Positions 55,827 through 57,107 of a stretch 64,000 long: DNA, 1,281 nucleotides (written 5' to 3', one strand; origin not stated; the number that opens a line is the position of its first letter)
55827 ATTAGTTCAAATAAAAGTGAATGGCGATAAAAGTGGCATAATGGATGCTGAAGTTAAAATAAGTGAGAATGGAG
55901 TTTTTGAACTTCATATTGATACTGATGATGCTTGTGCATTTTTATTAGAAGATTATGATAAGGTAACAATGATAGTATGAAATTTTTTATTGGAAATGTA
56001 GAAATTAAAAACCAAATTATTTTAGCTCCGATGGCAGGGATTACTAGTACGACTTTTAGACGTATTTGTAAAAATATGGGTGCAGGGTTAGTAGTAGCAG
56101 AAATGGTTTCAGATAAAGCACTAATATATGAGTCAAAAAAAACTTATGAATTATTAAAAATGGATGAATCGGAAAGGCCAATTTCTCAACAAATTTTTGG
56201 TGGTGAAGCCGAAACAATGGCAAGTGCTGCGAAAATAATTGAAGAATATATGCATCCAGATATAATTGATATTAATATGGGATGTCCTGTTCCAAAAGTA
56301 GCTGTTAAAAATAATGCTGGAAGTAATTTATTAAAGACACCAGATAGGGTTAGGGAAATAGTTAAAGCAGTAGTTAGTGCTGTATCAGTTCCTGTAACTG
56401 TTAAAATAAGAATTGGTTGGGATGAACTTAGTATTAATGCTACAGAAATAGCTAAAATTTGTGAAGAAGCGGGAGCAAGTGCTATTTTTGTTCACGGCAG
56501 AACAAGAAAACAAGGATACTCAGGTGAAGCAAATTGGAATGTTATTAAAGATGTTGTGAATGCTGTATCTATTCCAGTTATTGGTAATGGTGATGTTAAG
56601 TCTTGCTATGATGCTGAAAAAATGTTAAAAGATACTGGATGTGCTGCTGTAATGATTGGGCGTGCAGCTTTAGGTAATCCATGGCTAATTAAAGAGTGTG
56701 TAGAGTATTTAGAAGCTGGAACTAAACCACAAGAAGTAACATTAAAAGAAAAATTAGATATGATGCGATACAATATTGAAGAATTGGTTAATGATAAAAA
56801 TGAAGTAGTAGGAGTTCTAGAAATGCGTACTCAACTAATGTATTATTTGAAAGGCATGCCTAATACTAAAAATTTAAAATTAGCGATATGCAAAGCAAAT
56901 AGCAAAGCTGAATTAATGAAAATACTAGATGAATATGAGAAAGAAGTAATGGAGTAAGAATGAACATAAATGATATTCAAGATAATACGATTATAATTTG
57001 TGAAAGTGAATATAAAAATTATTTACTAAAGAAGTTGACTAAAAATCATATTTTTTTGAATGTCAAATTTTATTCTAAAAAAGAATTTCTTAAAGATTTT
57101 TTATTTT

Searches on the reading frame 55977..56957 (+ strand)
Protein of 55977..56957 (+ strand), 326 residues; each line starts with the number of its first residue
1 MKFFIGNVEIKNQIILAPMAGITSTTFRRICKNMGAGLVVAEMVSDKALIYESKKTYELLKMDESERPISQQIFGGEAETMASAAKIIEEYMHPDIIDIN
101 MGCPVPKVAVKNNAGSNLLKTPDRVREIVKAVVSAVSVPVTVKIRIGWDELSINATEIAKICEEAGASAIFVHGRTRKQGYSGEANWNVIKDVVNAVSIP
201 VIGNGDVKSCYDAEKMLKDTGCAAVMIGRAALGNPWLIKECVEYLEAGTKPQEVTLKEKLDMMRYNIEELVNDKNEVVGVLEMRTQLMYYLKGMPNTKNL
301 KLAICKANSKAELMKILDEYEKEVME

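Call 87: find_encoding_contigs(protein=window:55977-56957:+, flank=9000, max_places=1)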
Protein window:55977-56957:+ (326 aa): 22 contigs read that carry it; 1 place shown.
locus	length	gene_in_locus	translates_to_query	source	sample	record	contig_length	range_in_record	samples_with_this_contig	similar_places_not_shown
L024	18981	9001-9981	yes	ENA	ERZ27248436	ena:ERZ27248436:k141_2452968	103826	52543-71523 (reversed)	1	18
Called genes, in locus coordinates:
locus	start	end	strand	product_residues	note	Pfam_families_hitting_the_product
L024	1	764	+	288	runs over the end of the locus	PF03631:Virul_fac_BrkB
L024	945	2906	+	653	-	PF00884:Sulfatase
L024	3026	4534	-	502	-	PF07719:TPR_2 (faint), PF13424:TPR_12 (faint), PF00515:TPR_1 (faint), PF13176:TPR_7 (faint), PF13374:TPR_10 (faint), PF08238:Sel1 (weak)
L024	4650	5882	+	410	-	PF00375:SDF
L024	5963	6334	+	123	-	-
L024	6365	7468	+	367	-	PF02646:RmuC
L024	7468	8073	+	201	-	PF00300:His_Phos_1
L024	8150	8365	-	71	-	-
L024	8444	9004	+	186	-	PF06130:PTAC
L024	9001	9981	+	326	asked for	PF01680:SOR_SNZ (faint), PF01207:Dus, PF01180:DHO_dh (weak), PF00977:His_biosynth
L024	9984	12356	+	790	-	PF12705:PDDEXK_1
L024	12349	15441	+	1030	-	PF00580:UvrD-helicase, PF13245:AAA_19, PF13361:UvrD_C, PF13538:UvrD_C_2 (faint)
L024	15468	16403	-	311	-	-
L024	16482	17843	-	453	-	PF01225:Mur_ligase, PF08245:Mur_ligase_M, PF02875:Mur_ligase_C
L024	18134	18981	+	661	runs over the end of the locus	PF03477:ATP-cone, PF13597:NRDD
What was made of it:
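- The hosts come from anaerobic gut habitats, nrdD is in the window (call 87), and no thiol-oxidising enzyme was seen in the 64 kb.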
